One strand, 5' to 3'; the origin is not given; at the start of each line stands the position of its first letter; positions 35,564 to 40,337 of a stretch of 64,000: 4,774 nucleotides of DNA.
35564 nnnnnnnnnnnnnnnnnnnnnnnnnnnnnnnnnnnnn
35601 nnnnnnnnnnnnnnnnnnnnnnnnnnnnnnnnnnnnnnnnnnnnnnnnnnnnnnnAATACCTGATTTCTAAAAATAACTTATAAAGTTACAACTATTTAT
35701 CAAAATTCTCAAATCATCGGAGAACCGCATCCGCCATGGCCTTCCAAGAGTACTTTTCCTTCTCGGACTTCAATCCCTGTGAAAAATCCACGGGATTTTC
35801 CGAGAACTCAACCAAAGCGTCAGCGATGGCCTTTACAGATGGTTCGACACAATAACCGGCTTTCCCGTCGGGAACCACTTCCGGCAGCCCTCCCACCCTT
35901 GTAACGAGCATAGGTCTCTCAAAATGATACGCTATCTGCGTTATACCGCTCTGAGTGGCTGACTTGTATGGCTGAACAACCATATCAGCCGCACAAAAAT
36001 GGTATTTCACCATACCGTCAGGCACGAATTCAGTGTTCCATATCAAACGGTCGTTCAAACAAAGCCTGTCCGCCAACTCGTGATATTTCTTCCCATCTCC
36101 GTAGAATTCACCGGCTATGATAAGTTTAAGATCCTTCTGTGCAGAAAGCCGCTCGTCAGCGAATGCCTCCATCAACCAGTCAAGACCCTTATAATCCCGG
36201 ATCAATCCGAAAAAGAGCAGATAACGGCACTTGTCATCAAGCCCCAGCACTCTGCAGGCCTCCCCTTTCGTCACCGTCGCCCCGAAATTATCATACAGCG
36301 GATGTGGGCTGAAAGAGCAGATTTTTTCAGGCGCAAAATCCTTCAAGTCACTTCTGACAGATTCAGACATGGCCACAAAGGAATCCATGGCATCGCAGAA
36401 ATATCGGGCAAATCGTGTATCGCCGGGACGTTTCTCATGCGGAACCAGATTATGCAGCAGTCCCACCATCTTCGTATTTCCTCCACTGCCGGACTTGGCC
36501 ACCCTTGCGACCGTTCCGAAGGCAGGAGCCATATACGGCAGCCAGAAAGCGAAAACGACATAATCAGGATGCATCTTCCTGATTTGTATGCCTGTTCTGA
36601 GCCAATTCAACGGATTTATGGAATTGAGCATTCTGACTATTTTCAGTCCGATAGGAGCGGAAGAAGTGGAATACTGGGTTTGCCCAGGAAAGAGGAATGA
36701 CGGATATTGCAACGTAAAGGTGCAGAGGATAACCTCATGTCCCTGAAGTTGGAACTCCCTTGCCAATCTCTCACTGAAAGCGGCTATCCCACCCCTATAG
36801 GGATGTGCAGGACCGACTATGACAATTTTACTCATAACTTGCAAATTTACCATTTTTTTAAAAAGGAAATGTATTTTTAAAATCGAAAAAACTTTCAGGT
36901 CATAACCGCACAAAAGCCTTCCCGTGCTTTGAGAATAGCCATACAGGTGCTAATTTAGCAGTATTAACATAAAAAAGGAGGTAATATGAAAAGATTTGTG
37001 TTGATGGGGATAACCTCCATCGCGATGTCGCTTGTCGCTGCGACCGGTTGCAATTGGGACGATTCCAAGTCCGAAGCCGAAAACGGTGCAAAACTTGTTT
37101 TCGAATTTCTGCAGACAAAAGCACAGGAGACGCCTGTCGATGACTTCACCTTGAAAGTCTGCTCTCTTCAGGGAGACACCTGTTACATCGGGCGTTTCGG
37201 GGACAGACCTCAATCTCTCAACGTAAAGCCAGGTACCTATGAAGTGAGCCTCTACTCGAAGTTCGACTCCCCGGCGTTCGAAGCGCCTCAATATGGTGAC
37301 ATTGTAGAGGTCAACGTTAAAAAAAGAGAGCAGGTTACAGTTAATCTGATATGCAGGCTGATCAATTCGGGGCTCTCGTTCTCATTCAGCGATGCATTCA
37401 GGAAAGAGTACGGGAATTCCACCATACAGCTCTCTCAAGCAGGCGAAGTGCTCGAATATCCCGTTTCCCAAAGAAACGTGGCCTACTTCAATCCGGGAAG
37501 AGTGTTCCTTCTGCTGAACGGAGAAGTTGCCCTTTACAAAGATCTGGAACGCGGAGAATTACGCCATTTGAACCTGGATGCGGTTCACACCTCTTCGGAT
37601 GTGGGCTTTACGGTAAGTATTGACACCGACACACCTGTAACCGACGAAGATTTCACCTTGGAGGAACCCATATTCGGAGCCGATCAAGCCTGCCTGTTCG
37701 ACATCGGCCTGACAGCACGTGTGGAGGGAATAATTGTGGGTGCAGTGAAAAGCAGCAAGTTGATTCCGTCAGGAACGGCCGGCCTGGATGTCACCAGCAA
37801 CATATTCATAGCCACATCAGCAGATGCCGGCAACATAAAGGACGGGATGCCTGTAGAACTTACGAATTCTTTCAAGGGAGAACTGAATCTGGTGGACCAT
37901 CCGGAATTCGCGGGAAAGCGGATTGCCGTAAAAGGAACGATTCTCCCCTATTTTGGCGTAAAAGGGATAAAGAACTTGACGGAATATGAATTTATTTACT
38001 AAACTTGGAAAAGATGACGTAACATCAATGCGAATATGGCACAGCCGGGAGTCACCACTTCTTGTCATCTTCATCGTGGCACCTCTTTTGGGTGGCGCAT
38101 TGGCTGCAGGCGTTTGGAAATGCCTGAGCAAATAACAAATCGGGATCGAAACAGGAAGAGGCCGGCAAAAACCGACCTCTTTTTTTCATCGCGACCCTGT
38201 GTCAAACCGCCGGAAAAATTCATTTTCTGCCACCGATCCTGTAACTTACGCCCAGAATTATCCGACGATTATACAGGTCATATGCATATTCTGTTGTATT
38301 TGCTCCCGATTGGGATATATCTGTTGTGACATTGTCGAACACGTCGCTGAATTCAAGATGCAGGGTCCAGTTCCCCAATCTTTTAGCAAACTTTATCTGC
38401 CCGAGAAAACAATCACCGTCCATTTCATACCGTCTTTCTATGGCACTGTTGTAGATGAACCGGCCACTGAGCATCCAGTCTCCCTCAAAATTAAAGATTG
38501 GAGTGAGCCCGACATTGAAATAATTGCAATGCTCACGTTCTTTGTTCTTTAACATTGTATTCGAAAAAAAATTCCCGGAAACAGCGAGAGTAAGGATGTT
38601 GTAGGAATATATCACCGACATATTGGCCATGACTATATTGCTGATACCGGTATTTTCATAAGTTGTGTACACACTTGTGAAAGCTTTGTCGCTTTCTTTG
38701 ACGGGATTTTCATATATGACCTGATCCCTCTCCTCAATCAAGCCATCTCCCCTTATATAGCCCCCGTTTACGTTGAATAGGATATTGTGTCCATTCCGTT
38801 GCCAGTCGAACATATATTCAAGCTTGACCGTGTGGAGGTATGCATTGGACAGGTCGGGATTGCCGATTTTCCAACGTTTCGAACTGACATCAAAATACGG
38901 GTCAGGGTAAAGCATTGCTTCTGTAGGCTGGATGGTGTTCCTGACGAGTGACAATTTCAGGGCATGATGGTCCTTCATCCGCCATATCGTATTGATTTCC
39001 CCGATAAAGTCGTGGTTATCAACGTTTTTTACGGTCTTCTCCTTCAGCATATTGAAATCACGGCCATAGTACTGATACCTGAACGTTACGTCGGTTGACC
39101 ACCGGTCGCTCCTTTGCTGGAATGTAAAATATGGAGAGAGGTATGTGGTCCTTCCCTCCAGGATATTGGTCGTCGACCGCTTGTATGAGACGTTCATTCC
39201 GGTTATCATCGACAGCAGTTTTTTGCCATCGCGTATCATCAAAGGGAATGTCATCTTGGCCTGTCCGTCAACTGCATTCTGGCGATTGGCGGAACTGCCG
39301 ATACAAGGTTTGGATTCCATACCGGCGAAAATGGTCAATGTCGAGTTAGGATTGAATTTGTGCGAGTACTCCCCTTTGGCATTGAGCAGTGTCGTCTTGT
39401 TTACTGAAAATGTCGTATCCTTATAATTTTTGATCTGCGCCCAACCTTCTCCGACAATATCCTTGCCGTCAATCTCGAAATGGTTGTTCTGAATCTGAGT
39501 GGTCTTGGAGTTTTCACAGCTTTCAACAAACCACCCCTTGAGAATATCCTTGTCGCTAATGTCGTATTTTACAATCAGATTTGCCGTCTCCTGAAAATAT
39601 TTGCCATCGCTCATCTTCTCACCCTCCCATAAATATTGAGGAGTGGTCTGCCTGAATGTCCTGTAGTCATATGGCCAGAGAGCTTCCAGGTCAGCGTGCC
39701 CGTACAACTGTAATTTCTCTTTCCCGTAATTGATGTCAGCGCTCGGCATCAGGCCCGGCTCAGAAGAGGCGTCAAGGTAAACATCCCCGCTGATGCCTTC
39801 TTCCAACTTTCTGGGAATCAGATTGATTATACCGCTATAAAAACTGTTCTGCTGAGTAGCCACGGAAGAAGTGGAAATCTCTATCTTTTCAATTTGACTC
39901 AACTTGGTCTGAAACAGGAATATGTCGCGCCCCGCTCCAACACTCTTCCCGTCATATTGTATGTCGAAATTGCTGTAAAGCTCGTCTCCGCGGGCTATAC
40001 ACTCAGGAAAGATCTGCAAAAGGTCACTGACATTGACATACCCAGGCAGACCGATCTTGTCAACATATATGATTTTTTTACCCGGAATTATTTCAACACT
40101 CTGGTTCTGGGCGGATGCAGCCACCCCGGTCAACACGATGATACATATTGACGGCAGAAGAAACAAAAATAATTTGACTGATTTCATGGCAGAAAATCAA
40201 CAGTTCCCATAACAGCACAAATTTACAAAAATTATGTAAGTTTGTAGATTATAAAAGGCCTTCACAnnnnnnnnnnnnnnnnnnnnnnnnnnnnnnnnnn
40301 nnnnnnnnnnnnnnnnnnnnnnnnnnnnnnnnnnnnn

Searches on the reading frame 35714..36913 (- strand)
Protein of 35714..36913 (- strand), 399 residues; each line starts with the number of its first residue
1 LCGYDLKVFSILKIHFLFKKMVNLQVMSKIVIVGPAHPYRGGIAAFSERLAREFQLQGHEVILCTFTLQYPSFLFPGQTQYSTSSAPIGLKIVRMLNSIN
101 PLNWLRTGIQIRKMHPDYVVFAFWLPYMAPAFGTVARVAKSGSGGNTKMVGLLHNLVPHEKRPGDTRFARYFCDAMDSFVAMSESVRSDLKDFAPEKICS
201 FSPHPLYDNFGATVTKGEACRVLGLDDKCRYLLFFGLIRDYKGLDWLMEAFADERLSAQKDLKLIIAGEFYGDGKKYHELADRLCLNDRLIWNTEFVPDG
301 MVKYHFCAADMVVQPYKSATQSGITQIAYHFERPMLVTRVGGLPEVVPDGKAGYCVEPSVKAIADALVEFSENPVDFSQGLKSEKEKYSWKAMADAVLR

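Call 3: search_protein_families(library=pfam, proteins=[window:35714-36913:-], max_evalue=0.01)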
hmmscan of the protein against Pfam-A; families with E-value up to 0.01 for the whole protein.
window:35714-36913:- (399 aa): 4 families
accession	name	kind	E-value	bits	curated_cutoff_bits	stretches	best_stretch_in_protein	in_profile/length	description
PF13692.12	Glyco_trans_1_4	-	7.7e-19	68.8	27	1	231-372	3-141/142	Glycosyl transferases group 1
PF00534.26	Glycos_transf_1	-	8.3e-16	58.4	26.4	1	222-376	8-160/172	Glycosyl transferases group 1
PF13439.12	Glyco_transf_4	-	4.7e-09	36.9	28.5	1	41-198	2-159/170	Glycosyltransferase Family 4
PF13579.12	Glyco_trans_4_4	-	0.00022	22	29.7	1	41-192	1-144/158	Glycosyl transferase 4-like domain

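Call 4: search_protein_families(library=ncbifam, proteins=[window:35714-36913:-], max_evalue=0.01)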
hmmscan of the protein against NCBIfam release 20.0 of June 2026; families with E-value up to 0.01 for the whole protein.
window:35714-36913:- (399 aa): 13 families
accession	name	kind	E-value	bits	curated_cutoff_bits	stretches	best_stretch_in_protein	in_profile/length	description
TIGR03449.1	mycothiol_MshA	equivalog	7.1e-15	54.8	462.5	1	194-398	186-397/406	D-inositol-3-phosphate glycosyltransferase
NF012028.0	PRK15484.1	subfamily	2.8e-08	33.3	618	1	223-394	187-368/380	lipopolysaccharide N-acetylglucosaminyltransferase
TIGR02149.1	glgA_Coryne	subfamily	6e-08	32.2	302.4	1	176-395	145-381/391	glycogen synthase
NF041876.1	EPS_EpsE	equivalog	1.1e-07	31.5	400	1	238-376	223-364/389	exopolysaccharide biosynthesis GT4 family glycosyltransferase EpsE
TIGR04063.1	stp3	hypoth_equivalog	1.4e-07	30.8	442.05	1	173-379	155-366/397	TIGR04063 family PEP-CTERM/XrtA system glycosyltransferase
NF047684.1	TeichurnBiosyTuaC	equivalog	1.2e-06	27.7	550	1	209-375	198-356/391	teichuronic acid biosynthesis protein TuaC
TIGR03088.1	stp2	hypoth_equivalog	1.2e-05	24.6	409.05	1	248-396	213-365/374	TIGR03088 family PEP-CTERM/XrtA system glycosyltransferase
TIGR04157.1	glyco_rSAM_CFB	subfamily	1.6e-05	24.1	400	1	170-356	164-348/406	TIGR04157 family glycosyltransferase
NF038295.1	EPS_HpsP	equivalog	1.6e-05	24.1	550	1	218-398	196-381/388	hormogonium polysaccharide biosynthesis glycosyltransferase HpsP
TIGR03999.1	thiol_BshA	equivalog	9.7e-05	21.4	273.7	1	232-370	202-335/375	N-acetyl-alpha-D-glucosaminyl L-malate synthase BshA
NF053787.1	GlcN_PG_synth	equivalog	0.00013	20.9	480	1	207-397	175-352/361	N-acetylglucosaminyl phosphatidylglycerol synthase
NF046085.1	XrtY_assoc_Gly1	equivalog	0.0048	15.8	400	1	228-373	208-349/387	XrtY-associated glycosyltransferase XYAG1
NF001904.0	PRK00654.2-3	equivalog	0.0093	14.7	577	0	261-356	323-419/475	glycogen synthase GlgA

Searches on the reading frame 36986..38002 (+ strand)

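Call 42: search_protein_families(library=pfam, proteins=[window:36986-38002:+], max_evalue=0.001)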
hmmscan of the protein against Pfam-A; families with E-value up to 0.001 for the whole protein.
window:36986-38002:+ (338 aa): 2 families
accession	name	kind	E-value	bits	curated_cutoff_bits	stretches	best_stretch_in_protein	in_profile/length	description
PF19886.4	DUF6359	-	1.6e-21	76.6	23.2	1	243-336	14-109/110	Domain of unknown function (DUF6359)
PF14900.11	DUF4493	-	9.9e-19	68.5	27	1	47-225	30-224/226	Domain of unknown function (DUF4493)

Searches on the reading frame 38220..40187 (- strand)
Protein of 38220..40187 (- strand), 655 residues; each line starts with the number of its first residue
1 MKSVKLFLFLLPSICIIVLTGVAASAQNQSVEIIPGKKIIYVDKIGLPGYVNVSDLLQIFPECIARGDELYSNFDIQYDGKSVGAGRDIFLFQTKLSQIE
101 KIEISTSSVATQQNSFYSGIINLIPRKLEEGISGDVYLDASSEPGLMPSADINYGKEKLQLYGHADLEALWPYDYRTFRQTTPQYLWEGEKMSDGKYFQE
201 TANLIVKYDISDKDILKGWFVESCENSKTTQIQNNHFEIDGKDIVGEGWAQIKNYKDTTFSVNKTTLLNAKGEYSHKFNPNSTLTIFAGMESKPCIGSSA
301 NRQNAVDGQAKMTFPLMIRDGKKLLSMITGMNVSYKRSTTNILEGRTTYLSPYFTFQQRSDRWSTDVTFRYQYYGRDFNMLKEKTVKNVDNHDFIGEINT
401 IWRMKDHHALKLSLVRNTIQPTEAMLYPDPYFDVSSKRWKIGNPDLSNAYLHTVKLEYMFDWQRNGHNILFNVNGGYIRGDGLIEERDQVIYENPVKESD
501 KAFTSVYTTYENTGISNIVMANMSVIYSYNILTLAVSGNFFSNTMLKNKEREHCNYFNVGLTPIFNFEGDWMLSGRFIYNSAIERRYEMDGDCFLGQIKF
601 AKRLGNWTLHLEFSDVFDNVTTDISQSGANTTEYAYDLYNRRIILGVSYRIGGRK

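Call 42: search_protein_families(library=pfam, proteins=[window:38220-40187:-], max_evalue=0.001)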
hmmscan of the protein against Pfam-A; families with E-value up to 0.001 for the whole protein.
window:38220-40187:- (655 aa): 1 family
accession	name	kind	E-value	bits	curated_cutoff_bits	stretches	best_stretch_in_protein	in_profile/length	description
PF14905.12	OMP_b-brl_3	-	3.1e-18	66.5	27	1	336-649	101-408/408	Outer membrane protein beta-barrel family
